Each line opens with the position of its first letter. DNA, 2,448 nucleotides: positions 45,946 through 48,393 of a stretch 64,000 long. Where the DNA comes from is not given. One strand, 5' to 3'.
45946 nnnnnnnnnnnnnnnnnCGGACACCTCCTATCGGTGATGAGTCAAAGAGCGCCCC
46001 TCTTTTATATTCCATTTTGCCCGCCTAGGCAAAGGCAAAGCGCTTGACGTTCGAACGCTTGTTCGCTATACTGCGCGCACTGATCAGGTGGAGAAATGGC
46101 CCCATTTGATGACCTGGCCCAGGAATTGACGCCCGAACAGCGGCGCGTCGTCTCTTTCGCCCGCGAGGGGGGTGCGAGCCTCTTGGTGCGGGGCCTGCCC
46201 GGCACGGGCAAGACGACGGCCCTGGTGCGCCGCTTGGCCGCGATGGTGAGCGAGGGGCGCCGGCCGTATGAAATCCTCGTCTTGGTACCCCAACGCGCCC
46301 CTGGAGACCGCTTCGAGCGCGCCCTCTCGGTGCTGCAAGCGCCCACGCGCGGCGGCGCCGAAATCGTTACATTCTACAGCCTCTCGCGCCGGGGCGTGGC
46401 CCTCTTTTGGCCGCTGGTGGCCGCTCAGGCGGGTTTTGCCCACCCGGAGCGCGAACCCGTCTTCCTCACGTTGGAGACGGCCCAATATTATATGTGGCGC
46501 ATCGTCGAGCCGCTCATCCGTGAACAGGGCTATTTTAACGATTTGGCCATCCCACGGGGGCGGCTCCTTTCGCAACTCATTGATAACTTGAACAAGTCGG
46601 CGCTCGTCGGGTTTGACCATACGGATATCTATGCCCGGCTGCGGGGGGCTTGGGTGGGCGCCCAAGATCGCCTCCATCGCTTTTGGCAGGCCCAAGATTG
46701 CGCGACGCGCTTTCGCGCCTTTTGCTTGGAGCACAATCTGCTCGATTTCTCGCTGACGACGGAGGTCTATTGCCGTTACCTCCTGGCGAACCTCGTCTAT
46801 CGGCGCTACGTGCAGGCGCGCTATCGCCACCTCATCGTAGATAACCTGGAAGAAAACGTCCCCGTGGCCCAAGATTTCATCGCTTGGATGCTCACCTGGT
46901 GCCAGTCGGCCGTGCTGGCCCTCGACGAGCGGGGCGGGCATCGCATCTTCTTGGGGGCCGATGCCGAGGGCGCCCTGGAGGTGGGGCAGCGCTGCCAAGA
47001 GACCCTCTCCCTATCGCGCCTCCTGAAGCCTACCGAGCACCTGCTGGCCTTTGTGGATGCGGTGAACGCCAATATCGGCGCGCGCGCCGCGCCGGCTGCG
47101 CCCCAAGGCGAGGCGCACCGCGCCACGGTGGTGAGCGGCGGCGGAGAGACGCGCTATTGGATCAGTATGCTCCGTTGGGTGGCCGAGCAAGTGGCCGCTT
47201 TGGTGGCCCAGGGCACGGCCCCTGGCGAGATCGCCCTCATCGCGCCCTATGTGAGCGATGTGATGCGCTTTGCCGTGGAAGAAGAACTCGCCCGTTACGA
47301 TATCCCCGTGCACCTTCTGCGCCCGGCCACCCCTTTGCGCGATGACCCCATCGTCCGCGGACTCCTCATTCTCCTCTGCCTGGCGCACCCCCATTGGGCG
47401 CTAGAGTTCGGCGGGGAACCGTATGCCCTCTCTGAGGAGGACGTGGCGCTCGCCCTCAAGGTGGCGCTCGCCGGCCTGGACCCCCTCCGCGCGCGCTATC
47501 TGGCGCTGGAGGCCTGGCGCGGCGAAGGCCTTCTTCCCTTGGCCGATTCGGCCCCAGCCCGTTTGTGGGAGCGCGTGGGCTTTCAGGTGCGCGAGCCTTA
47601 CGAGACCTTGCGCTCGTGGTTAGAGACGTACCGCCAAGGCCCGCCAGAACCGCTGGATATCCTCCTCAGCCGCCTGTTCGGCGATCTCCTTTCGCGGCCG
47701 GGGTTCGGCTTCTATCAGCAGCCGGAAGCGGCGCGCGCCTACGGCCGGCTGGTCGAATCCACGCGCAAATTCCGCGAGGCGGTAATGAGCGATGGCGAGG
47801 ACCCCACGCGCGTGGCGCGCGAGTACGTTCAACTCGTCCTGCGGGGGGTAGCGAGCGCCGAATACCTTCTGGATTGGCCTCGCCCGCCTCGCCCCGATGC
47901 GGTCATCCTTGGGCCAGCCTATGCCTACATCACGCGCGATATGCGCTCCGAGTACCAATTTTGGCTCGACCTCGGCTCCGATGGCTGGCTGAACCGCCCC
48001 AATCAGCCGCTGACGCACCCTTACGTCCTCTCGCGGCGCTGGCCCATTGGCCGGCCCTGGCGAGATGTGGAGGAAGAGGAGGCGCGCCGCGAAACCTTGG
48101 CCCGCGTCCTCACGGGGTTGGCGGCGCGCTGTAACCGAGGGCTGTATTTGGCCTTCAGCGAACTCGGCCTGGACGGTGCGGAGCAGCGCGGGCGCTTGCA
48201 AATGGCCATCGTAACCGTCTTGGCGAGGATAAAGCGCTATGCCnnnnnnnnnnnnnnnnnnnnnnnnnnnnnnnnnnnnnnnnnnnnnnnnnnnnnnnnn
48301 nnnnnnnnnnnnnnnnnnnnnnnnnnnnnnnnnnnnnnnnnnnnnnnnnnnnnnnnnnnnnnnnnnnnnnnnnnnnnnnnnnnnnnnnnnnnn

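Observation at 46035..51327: LexA-box-controlled operon encoding a split AddAB-like helicase-nuclease: a degenerate UvrD-like protein, a UvrD helicase and a stand-alone iron-sulfur PD-(D/E)XK nuclease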

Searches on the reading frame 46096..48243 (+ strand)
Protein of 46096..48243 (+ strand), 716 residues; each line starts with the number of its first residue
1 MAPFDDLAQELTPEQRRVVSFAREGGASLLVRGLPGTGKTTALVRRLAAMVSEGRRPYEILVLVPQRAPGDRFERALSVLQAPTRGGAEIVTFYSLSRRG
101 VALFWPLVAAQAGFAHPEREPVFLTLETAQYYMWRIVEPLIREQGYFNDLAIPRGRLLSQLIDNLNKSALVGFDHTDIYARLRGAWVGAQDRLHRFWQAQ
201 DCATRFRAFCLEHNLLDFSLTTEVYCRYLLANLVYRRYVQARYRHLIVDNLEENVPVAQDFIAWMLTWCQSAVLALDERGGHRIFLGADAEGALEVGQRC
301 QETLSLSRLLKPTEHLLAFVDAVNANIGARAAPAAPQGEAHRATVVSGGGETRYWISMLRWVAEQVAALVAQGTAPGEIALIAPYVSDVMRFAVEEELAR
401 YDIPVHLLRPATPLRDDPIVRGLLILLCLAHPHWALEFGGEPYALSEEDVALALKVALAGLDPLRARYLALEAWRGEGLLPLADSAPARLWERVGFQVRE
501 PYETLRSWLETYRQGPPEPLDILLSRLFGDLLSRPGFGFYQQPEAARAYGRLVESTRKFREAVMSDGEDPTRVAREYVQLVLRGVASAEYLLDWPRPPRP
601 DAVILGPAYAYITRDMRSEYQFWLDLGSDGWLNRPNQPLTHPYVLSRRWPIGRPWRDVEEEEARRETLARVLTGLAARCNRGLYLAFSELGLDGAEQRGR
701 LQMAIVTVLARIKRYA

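Call 8: search_protein_families(library=pfam, proteins=[window:46096-48243:+], max_evalue=0.1)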
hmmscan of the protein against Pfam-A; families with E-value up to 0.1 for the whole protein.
window:46096-48243:+ (716 aa): 9 families
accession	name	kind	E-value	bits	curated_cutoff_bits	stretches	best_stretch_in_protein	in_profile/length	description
PF00580.27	UvrD-helicase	-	1e-07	32.4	23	1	11-250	1-220/271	UvrD/REP helicase N-terminal domain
PF13604.12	AAA_30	-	0.0003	21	27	1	11-75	2-64/191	AAA domain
PF00270.35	DEAD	-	0.0049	17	26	1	12-68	1-56/167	DEAD/DEAH box helicase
PF13245.12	AAA_19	-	0.0056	17.3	25.1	1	28-79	13-62/134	AAA domain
PF07088.17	GvpD_P-loop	-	0.0089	16.4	24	1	21-53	5-37/189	GvpD gas vesicle protein, P-loop domain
PF13086.12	AAA_11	-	0.011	15.9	27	1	12-62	3-57/257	AAA domain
PF01078.27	Mg_chelatase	-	0.035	13.9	20.3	1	14-53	10-48/207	Magnesium chelatase, subunit ChlI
PF13481.12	AAA_25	-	0.046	13.8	27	0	4-55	12-61/195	AAA domain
PF13401.12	AAA_22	-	0.09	13.5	27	0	25-84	4-62/130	AAA domain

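Call 9: search_protein_families(library=ncbifam, proteins=[window:46096-48243:+], max_evalue=0.1)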
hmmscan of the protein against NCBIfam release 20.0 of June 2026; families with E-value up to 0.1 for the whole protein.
window:46096-48243:+ (716 aa): 5 families
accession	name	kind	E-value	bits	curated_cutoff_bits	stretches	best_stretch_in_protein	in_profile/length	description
TIGR00376.1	TIGR00376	hypoth_equivalog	0.0051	15.3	348.9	1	3-62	151-207/639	IGHMBP2 family helicase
TIGR01073.1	pcrA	equivalog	0.017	13.5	911.2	1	9-99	3-91/725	DNA helicase PcrA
TIGR01447.1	recD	equivalog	0.023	13.3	310.15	1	18-55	156-192/597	exodeoxyribonuclease V subunit alpha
NF040671.1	PLuB_AAA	exception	0.059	10.7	999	1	6-56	811-861/1256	PLuB system helicase-like protein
NF004072.0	PRK05580.2-4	equivalog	0.063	11.5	1030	1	9-66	120-174/648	primosomal protein N'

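Call 10: search_protein_families(library=padloc, proteins=[window:46096-48243:+], max_evalue=0.1)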
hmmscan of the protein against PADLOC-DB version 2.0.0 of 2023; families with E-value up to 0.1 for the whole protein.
window:46096-48243:+ (716 aa): 11 families
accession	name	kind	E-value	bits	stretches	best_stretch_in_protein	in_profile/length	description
PDLC00114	GajB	-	0.0001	19.1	1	9-96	6-91/635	UrvD helicase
PDLC00130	GajB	-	0.00013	18.3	1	199-271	162-234/589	UrvD helicase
PDLC00117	GajB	-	0.00022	17.8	0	198-250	174-226/604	UrvD helicase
PDLC03802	RTasHel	-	0.00098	16.1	1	9-63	4-55/675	DRT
PDLC00112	GajB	-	0.0024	14.6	1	9-68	5-60/581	UrvD helicase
PDLC00123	GajB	-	0.0073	13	0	10-53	4-43/540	UrvD helicase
PDLC00127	GajB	-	0.0076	12.8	1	8-54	6-48/594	UrvD helicase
PDLC00132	GajB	-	0.013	12.1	1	10-64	3-53/625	UrvD helicase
PDLC03920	MkoA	-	0.051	9.8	1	6-42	611-647/1112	-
PDLC03924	MkoC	-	0.055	9.5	1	11-44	249-284/1136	-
PDLC04476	PDC-M16A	-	0.066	9.6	1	10-61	4-59/691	-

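Call 14: find_encoding_contigs(protein=window:46096-48243:+, flank=10000, max_places=4)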
Protein window:46096-48243:+ (716 aa): 1 contig read that carries it; 1 place shown.
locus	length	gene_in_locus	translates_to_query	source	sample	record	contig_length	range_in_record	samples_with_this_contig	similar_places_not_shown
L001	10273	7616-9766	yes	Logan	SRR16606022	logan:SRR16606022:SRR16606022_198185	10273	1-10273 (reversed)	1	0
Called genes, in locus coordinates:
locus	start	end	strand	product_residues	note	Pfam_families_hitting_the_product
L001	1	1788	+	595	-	?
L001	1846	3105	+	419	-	PF01476:LysM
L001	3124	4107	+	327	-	PF01510:Amidase_2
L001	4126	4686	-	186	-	PF04982:TM_HPP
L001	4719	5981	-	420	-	PF00082:Peptidase_S8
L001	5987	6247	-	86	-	-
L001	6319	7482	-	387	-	PF00248:Aldo_ket_red, PF13187:Fer4_9, PF13534:Fer4_17 (weak)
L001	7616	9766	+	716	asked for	PF00580:UvrD-helicase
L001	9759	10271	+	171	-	?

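Call 15: find_homologous_proteins(query=window:46096-48243:+)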
Query window:46096-48243:+ (716 aa): 2059 proteins with E <= 0.001 among 8000 candidates; the best 120 are listed.
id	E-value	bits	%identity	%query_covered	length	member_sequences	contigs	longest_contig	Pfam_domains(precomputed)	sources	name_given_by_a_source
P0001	0.0e+0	1624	100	100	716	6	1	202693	PF00580.28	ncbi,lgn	-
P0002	0.0e+0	1156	72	100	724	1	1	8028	PF00580.28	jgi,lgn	jgi:hypothetical protein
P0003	0.0e+0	1134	70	100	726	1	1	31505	PF00580.28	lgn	-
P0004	0.0e+0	1118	70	98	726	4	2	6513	PF00580.28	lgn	-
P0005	0.0e+0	1075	67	99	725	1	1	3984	PF00580.28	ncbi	-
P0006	0.0e+0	1059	65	100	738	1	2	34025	PF00580.28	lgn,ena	-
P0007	0.0e+0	1037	65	99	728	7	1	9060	PF00580.28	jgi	-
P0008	0.0e+0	1036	65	98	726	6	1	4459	PF00580.28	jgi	-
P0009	0.0e+0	1034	65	99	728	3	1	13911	PF00580.28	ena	-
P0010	0.0e+0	1027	64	99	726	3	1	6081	PF00580.28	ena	-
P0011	0.0e+0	1026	66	98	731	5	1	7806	PF00580.28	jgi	jgi:hypothetical protein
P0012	4.2e-298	1009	64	99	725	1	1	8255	PF00580.28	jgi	-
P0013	7.5e-298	1008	65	98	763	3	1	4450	PF00580.28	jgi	-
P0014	8.1e-297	1004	62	99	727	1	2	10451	PF00580.28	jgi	jgi:hypothetical protein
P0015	3.1e-296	1003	63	99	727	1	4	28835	PF00580.28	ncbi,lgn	ncbi:MAG: hypothetical protein R6V13_10765 [Anaerolineae bacterium]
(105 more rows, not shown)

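Call 19: search_solved_structures(query=A1, max_evalue=1)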
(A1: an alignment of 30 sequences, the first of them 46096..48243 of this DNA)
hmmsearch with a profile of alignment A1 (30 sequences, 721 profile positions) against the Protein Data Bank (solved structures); distinct sequences matched with E-value up to 1: 84 (the best 60 are shown).
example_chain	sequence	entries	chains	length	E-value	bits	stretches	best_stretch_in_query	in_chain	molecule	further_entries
3lfu_A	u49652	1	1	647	2.6e-11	45.6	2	8-98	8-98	DNA helicase II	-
2is1_A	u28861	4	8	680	4.3e-11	44.9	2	8-98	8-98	DNA helicase II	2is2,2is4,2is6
6wvk_H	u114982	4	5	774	4.1e-08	35.1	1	6-61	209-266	DNA helicase IV | DNA helicase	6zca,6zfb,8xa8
4c2u_A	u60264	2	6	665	2.2e-07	32.7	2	8-111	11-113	DNA HELICASE II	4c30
4b3g_A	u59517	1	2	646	2.6e-07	32.4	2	9-53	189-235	DNA-BINDING PROTEIN SMUBP-2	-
4b3f_X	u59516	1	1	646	2.6e-07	32.4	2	9-53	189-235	DNA-BINDING PROTEIN SMUBP-2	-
4c2t_A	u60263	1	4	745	3.2e-07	32.1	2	8-111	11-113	DNA HELICASE II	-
2pjr_A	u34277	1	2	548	1.1e-06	30.3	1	5-98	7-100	PROTEIN (HELICASE PCRA)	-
1pjr_A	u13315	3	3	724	3e-06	28.9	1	5-98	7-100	PCRA | ATP-DEPENDENT HELICASE PCRA | HELICASE PCRA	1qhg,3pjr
1qhh_A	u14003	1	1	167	4.6e-06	28.3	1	5-98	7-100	PROTEIN (PCRA (SUBUNIT))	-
9np6_A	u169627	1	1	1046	0.00015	23.3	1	237-426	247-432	DNA 3'-5' helicase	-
7sjr_A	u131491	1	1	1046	0.00015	23.3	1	237-426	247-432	DNA helicase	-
6ppj_A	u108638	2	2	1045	0.00015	23.3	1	237-426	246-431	ATP-dependent DNA helicase (UvrD/REP)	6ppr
9dci_A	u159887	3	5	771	0.00018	23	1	10-97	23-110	ATP-dependent DNA helicase UvrD1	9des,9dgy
6yxu_H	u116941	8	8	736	0.00094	20.6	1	8-53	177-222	RNA polymerase-associated transcription factor HelD | Helicase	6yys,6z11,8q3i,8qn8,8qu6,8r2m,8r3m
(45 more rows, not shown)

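Call 21: find_related_loci(query=A1, collection=genome_contigs, flank=6000)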
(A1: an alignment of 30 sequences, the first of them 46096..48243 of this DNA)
Query A1 (716 aa) in genome_contigs; peptide patterns used: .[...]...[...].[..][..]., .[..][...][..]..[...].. (x = any residue, [..] = any of these).
599 stretches matched a pattern (row limit reached: there are more); 579 encode a relative of the query (tblastn E <= 1e-3); the best 80 are kept; 80 distinct loci.
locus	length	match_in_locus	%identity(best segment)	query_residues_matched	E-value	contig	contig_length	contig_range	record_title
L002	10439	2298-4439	66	7-711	0e+0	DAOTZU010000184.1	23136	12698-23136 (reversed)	MAG TPA_asm: Anaerolineae bacterium isolate H6_558 k131_1003147, whole genome shotgun sequence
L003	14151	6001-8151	63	7-714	0e+0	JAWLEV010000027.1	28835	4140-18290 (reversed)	MAG: Anaerolineae bacterium isolate 20BLK6-1.bin.88 NODE_1363_length_28835_cov_13.226997, whole genome shotgun sequence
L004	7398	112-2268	62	3-711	0e+0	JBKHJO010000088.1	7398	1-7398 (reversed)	MAG: Anaerolineales bacterium isolate D4M11_9 NODE_6278_length_7398_cov_17.290481, whole genome shotgun sequence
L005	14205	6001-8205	59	3-711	0e+0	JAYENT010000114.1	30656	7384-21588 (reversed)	MAG: Chloroflexota bacterium isolate MAG048 MAG048_114, whole genome shotgun sequence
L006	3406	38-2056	65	53-715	0e+0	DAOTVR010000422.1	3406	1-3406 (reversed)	MAG TPA_asm: Anaerolineae bacterium isolate H111_70 k127_831652, whole genome shotgun sequence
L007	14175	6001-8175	57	6-710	0e+0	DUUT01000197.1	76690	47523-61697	MAG TPA_asm: Chloroflexota bacterium isolate AS08sgBPME_257 274957_AS08, whole genome shotgun sequence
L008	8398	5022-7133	58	8-706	0e+0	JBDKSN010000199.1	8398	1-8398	MAG: Anaerolineales bacterium isolate 6_bin.186 c_000001951224, whole genome shotgun sequence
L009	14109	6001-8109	56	10-710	0e+0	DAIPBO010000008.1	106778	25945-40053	MAG TPA_asm: Chloroflexota bacterium isolate CTOTU19791 NODE_133_length_106778_cov_7.332356, whole genome shotgun sequen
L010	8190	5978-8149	50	9-709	0e+0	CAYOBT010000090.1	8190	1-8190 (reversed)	MAG TPA_asm: uncultured Anaerolineales bacterium isolate binchicken_co334_27 genome assembly, contig: NODE_16701_length_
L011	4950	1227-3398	51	9-709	0e+0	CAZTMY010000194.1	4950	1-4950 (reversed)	MAG TPA_asm: uncultured Anaerolineales bacterium isolate binchicken_co19_534 genome assembly, contig: NODE_30358_length_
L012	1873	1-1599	60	193-716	0e+0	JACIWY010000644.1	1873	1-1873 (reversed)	MAG: Chloroflexota bacterium isolate MAG-38 Chloroflexota_C3_bin14_Scaffold_644, whole genome shotgun sequence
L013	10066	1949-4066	44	11-709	2e-169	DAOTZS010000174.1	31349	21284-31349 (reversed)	MAG TPA_asm: Anaerolineae bacterium isolate H6_552 k131_738710, whole genome shotgun sequence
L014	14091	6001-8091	45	11-705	2e-167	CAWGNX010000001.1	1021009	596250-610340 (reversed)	MAG: uncultured Chloroflexia bacterium isolate MFD09779.bin.1.231 genome assembly, contig: contig_27043, whole genome sh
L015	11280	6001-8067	43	11-712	2e-166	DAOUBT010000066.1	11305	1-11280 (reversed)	MAG TPA_asm: Anaerolineae bacterium isolate H71_746 k91_1859511, whole genome shotgun sequence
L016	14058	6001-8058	45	12-709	3e-165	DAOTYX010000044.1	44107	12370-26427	MAG TPA_asm: Anaerolineae bacterium isolate H33_443 k95_568884, whole genome shotgun sequence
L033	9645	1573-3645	42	11-712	1e-160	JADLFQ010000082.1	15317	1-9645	MAG: Anaerolineaceae bacterium isolate SJ387 c_000001387585, whole genome shotgun sequence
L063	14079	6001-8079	40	7-709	4e-156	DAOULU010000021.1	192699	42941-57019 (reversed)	MAG TPA_asm: Anaerolineales bacterium isolate W31_54 k127_306832, whole genome shotgun sequence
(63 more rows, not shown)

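Call 26: predict_structure(alignment_id=A1)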
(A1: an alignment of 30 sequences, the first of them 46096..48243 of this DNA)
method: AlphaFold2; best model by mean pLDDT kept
length: 716 residues; sequences in the alignment: 30
mean_pLDDT: 87.3   pTM: 0.87
mean pLDDT of the five models: 87.3, 85.6, 85.3, 83.6, 82.6
residues with pLDDT >= 90: 386; 70-90: 279; 50-70: 32; < 50: 19
segments of 3 or more residues with pLDDT < 50: 1-8, 588-595
pLDDT, mean of each block of 10 residues (from residue 1): 44 94 94 91 94 92 89 87 79 95 97 95 91 93 90 83 90 89 84 87 96 96 96 96 96 95 96 93 81 95 90 89 91 82 82 83 97 96 87 94 85 76 92 84 89 93 91 80 67 87 93 89 92 87 80 90 86 92 66 55 90 87 90 62 79 87 88 91 91 80 92 76
secondary structure, 60 per line:
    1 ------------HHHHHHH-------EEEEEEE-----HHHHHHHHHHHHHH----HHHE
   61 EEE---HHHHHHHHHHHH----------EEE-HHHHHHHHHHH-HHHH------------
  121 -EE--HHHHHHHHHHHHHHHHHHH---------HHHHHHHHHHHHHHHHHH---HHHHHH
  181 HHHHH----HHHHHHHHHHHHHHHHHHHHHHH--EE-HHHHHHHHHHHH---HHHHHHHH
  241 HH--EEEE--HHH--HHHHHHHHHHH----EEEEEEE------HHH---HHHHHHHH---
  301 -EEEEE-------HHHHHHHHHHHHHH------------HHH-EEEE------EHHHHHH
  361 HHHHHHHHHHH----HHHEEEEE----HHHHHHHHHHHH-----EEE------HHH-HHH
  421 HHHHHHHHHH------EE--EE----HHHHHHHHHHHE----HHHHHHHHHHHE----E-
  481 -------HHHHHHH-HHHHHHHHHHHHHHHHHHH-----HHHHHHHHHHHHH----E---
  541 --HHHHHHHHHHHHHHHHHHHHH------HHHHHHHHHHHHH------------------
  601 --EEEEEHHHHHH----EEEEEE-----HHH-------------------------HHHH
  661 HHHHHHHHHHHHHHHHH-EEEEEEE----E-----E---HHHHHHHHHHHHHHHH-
elements in order (helices of 4 or more, strands of 3 or more residues): H13-19 E27-33 H39-52 E60-63 H67-78 E89-91 H93-103 H105-108 H126-144 H154-171 H175-185 H190-212 H218-229 H233-242 E245-248 H256-266 E271-277 H290-297 E302-306 H314-327 E344-347 H355-371 E379-383 H388-399 E405-407 H418-430 H447-457 H463-473 H488-494 H496-514 H520-532 H543-563 H570-582 E603-607 H608-613 E618-623 H657-677 E679-685 H700-715

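Call 36: search_protein_representatives(protein=window:46096-48243:+)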
Query: 716 residues. Proteins with E-value up to 0.001 (for the whole library): 1021; up to 1e-10: 674; up to 1e-30: 312. The best 150 are listed.
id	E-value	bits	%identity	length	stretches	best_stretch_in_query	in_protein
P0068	7.7e-228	774.7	55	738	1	10-710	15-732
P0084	7.8e-198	675.5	50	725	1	10-713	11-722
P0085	1.4e-193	661.5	51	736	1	8-711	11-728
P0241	4.5e-156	537.5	46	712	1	31-709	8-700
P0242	6.7e-154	530.3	43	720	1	13-711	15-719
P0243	1.3e-153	529.3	43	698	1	26-708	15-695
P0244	6.0e-152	523.9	45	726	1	19-709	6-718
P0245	1.6e-151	522.5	40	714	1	9-714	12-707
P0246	1.3e-148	512.9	45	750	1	27-711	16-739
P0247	2.2e-146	505.5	41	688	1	30-704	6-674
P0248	1.2e-145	503.0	41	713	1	11-708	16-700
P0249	7.5e-145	500.4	39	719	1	10-710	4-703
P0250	1.5e-144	499.4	44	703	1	12-710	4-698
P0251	1.9e-143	495.8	44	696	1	33-705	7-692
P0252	2.7e-142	491.9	43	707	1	10-706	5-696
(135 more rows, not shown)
